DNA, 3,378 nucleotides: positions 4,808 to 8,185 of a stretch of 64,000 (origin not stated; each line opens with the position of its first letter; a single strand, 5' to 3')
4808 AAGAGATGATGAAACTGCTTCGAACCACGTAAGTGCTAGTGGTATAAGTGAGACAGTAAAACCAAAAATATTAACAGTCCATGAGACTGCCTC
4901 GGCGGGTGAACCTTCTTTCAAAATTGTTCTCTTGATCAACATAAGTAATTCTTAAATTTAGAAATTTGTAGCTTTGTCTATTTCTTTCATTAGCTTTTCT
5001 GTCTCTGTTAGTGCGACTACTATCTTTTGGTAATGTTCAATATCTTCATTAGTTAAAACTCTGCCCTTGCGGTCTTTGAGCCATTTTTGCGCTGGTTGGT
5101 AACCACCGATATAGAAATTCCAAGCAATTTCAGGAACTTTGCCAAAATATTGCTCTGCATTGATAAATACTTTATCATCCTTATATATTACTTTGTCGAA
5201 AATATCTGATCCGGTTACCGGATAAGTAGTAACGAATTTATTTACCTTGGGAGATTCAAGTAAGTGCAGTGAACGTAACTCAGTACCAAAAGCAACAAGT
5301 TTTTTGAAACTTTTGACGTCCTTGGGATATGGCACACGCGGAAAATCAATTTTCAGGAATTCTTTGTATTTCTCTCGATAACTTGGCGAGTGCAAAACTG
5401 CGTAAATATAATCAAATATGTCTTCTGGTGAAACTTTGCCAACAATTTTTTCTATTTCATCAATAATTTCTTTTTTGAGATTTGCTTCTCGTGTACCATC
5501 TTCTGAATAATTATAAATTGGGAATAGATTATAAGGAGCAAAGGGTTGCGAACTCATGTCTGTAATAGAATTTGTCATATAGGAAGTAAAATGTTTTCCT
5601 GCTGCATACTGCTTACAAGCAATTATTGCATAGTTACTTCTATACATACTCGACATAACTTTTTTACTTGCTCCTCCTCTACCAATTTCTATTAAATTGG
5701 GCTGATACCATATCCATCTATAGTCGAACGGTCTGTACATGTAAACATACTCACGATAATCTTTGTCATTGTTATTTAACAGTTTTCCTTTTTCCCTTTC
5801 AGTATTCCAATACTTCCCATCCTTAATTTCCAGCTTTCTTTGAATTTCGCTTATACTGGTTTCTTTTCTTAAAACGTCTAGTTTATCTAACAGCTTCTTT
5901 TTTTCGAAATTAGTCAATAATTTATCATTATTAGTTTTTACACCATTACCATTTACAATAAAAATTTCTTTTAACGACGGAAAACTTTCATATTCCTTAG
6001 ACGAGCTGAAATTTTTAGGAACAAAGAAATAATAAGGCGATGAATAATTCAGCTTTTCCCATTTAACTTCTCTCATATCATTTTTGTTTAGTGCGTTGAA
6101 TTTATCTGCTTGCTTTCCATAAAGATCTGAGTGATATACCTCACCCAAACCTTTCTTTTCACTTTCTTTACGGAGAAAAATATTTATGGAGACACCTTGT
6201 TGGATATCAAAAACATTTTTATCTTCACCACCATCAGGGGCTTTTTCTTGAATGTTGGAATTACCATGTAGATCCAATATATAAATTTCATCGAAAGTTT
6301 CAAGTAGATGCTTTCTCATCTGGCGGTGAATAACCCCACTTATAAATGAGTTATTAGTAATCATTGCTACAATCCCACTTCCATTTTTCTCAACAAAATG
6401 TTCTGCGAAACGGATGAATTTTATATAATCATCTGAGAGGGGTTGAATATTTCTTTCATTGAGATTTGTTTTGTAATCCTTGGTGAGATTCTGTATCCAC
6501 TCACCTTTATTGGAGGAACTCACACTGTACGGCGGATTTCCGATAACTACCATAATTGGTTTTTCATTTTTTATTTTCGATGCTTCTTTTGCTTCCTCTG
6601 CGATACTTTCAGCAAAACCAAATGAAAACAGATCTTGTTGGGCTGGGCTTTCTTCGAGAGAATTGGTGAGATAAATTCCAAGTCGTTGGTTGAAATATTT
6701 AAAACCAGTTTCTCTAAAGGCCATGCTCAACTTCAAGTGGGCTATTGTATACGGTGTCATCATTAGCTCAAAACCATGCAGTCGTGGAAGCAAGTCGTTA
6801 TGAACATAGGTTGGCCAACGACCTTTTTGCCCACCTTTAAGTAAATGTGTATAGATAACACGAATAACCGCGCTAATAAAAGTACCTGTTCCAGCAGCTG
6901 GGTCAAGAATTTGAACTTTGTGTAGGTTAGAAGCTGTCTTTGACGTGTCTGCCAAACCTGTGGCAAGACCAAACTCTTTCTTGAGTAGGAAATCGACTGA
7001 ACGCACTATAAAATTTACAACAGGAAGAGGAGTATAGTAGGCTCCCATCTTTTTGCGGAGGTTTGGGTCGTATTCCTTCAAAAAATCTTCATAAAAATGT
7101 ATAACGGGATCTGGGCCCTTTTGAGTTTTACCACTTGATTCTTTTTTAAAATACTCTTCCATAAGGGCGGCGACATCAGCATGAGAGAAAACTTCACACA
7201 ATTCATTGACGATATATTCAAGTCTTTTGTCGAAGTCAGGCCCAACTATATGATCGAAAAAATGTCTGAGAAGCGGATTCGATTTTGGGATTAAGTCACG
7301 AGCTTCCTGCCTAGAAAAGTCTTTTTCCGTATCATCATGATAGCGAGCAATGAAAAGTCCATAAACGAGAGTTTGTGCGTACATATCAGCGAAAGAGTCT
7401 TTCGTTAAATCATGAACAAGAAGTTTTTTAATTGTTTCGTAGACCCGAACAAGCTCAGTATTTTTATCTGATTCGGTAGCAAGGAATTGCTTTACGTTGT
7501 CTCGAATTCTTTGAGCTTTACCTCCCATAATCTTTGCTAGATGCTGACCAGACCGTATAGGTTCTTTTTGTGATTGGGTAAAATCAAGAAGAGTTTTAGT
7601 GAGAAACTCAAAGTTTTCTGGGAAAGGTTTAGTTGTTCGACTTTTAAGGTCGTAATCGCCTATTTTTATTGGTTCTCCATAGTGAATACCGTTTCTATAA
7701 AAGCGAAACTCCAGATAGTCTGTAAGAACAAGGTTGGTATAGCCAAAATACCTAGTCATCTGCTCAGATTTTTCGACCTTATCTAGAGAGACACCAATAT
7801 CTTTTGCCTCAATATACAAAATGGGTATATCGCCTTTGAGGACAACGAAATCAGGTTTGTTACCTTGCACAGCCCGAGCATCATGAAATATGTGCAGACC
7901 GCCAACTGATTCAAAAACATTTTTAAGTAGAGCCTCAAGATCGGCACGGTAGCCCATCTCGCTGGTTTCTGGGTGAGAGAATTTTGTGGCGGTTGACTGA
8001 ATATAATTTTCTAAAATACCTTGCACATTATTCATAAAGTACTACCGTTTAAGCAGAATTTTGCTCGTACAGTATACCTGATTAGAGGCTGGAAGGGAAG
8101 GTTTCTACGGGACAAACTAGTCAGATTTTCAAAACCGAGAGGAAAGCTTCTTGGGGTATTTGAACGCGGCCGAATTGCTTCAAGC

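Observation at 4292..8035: AT-rich (~30% GC) island: MmeI-like type IIL RM enzyme co-transcribed with a 4-TM membrane protein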

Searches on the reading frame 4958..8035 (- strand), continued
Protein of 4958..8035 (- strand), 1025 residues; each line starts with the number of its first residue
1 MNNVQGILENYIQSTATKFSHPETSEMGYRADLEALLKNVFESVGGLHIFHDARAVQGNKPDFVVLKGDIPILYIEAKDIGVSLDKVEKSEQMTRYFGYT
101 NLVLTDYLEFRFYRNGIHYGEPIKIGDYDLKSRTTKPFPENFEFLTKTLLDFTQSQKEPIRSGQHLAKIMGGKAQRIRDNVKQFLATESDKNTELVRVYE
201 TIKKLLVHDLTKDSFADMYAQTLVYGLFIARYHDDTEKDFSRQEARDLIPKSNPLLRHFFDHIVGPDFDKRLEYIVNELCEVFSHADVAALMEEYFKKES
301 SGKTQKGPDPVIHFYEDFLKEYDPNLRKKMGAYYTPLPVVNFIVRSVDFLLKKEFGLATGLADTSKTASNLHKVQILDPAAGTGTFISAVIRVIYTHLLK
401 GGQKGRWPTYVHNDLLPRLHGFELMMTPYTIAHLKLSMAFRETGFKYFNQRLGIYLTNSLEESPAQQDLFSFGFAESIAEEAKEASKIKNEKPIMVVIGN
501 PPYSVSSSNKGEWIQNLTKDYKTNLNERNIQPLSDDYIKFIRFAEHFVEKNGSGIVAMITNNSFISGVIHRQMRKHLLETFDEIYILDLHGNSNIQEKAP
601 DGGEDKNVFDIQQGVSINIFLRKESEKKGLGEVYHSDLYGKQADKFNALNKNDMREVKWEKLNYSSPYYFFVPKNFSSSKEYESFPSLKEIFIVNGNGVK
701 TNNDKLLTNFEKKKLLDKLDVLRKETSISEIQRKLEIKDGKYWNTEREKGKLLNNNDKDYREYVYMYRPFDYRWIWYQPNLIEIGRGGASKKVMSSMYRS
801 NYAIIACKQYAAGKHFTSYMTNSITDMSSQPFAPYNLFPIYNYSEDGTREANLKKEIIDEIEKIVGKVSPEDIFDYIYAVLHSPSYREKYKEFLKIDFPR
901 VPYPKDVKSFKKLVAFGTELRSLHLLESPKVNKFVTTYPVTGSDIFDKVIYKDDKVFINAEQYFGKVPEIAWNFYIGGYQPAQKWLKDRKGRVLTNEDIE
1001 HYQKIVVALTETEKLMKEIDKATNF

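Call 79: get_annotated_region(hit=H1, flank=4000)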
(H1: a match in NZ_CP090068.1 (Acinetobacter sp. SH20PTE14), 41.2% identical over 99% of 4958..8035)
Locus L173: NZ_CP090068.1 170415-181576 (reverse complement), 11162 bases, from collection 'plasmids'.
description: Acinetobacter sp. SH20PTE14 plasmid pYUSHP14-1, complete sequence
organism: Acinetobacter sp. SH20PTE14 (NCBI taxid 2905879)
taxonomy: Bacteria; Pseudomonadota; Gammaproteobacteria; Moraxellales; Moraxellaceae; Acinetobacter; Acinetobacter sp. SH20PTE14
host: -; source: pig manure; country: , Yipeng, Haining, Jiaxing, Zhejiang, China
typing (MOB-suite, as given by PLSDB): non-mobilizable
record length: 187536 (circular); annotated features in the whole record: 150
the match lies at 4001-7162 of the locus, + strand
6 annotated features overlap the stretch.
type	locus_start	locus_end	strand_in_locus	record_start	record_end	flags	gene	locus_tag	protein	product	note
CDS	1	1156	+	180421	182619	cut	-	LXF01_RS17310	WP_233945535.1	AAA family ATPase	-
CDS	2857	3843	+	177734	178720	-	-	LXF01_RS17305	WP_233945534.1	hypothetical protein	-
CDS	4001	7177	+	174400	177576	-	-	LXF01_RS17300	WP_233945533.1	type ISP restriction/modification enzyme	-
CDS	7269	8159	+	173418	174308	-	-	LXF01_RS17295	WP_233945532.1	hypothetical protein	-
CDS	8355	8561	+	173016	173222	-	-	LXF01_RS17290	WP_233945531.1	helix-turn-helix domain-containing protein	-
CDS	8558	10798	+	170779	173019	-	-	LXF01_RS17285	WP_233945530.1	YfjI family protein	-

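Call 81: get_annotated_region(hit=H12, flank=2500)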
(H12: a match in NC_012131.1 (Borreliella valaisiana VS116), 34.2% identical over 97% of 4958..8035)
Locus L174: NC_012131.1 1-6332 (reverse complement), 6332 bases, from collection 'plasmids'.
description: Borreliella valaisiana VS116 plasmid VS116_cp32-2-7, complete sequence
organism: Borreliella valaisiana VS116 (NCBI taxid 445987)
taxonomy: Bacteria; Spirochaetota; Spirochaetia; Spirochaetales; Borreliaceae; Borreliella; Borreliella valaisiana; Borreliella valaisiana VS116
host: -; source: -; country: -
typing (MOB-suite, as given by PLSDB): non-mobilizable
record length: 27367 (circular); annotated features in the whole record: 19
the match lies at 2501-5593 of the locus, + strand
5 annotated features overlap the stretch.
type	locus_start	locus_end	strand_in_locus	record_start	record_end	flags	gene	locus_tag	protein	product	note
CDS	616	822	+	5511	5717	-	-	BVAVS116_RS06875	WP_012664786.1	hypothetical protein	-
CDS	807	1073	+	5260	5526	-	eppA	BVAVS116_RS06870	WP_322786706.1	exported protein A EppA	-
CDS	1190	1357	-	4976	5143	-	-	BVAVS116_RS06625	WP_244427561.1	hypothetical protein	-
CDS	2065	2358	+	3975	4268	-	-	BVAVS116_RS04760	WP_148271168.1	hypothetical protein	-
CDS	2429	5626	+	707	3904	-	-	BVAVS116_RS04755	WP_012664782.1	type ISP restriction/modification enzyme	-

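Call 85: find_homologous_proteins(query=L080:8937-9512:+, max_evalue=0.001)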
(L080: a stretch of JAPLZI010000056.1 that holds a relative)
Query L080:8937-9512:+ (192 aa): 4 proteins with E <= 0.001 among 227 candidates.
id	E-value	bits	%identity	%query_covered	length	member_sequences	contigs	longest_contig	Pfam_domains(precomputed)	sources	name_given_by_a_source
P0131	6.8e-119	413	100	100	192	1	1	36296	-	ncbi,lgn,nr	ncbi:MAG: hypothetical protein NT077_03350 [Candidatus Taylorbacteria bacterium]|nr:hypothetical pro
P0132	2.6e-104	365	88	100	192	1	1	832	-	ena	-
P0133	2.2e-89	316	77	100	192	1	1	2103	-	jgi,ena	-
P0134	7.6e-29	119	34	77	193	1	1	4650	-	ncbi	-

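Call 86: find_encoding_contigs(protein=P0133, flank=5000)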
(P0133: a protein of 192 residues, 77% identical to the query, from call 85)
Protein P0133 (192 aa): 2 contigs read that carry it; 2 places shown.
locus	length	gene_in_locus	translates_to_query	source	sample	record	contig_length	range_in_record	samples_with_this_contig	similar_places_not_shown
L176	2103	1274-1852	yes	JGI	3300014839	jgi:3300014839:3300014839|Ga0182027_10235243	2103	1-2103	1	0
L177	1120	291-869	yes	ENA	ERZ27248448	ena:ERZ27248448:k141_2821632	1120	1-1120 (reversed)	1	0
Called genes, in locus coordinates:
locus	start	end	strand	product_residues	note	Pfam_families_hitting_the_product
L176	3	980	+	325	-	?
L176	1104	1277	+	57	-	PF18135:Type_ISP_C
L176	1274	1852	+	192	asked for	-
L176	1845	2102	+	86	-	?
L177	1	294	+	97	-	?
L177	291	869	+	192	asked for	-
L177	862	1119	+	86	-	?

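Call 87: find_encoding_contigs(protein=P0134, flank=5000)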
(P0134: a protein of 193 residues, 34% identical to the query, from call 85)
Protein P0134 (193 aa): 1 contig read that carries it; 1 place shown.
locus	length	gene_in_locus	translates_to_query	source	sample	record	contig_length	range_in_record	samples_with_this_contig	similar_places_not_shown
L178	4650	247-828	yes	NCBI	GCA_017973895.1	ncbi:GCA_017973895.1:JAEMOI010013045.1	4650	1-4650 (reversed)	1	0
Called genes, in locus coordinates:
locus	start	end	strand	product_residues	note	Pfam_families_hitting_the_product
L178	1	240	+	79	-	?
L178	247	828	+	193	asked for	-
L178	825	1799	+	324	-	-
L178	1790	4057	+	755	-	PF00270:DEAD (faint), PF04851:ResIII, PF18766:SWI2_SNF2 (weak), PF27151:YagJ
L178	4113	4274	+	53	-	-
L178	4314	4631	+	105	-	-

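Call 89: search_protein_families(library=pfam, proteins=[L178:825-1799:+, L178:1790-4057:+, L080:9508-10524:+, L178:247-828:+], max_evalue=0.1)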
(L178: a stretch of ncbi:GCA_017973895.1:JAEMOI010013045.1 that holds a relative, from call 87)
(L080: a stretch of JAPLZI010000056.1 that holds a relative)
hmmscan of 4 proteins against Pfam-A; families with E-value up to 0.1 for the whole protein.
L178:825-1799:+ (324 aa): 0 families

L178:1790-4057:+ (755 aa): 7 families
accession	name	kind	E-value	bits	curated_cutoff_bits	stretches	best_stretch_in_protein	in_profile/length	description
PF04851.21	ResIII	-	5.7e-20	72.3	22.5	1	1-199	2-163/164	Type III restriction enzyme, res subunit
PF18766.7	SWI2_SNF2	-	3.7e-06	27.2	26.7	1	7-209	2-166/221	SWI2/SNF2 ATPase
PF00270.35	DEAD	-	1.5e-05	25.3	26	1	7-199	4-161/167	DEAD/DEAH box helicase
PF01637.24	ATPase_2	-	0.00065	20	33.2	1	35-171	28-126/225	ATPase domain predominantly from Archaea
PF00271.37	Helicase_C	-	0.00097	19.8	23.5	1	333-378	64-109/110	Helicase conserved C-terminal domain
PF13401.12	AAA_22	-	0.013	16.2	27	1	35-187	13-109/130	AAA domain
PF00004.35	AAA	-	0.082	13.8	21.2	0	139-187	42-93/131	ATPase family associated with various cellular activities (AAA)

L080:9508-10524:+ (339 aa): 0 families

L178:247-828:+ (193 aa): 1 family
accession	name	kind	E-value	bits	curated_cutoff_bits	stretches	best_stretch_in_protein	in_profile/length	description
PF03653.18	UPF0093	-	0.056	14.2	34.2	0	107-142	8-43/146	Uncharacterised protein family (UPF0093)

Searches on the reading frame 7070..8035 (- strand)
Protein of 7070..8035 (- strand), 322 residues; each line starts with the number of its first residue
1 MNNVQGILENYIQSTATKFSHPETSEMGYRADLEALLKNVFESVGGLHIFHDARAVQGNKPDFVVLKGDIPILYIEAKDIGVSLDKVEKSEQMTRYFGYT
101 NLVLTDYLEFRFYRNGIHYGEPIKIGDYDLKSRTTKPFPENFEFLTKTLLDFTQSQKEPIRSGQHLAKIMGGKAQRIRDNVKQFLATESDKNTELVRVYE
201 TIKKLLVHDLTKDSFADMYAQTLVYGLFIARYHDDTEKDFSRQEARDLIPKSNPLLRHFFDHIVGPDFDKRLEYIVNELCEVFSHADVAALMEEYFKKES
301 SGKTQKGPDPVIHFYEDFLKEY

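Call 42: search_solved_structures(query=window:7070-8035:-, max_evalue=10, show_alignments=3)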
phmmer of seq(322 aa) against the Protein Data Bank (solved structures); distinct sequences matched with E-value up to 10: 0.
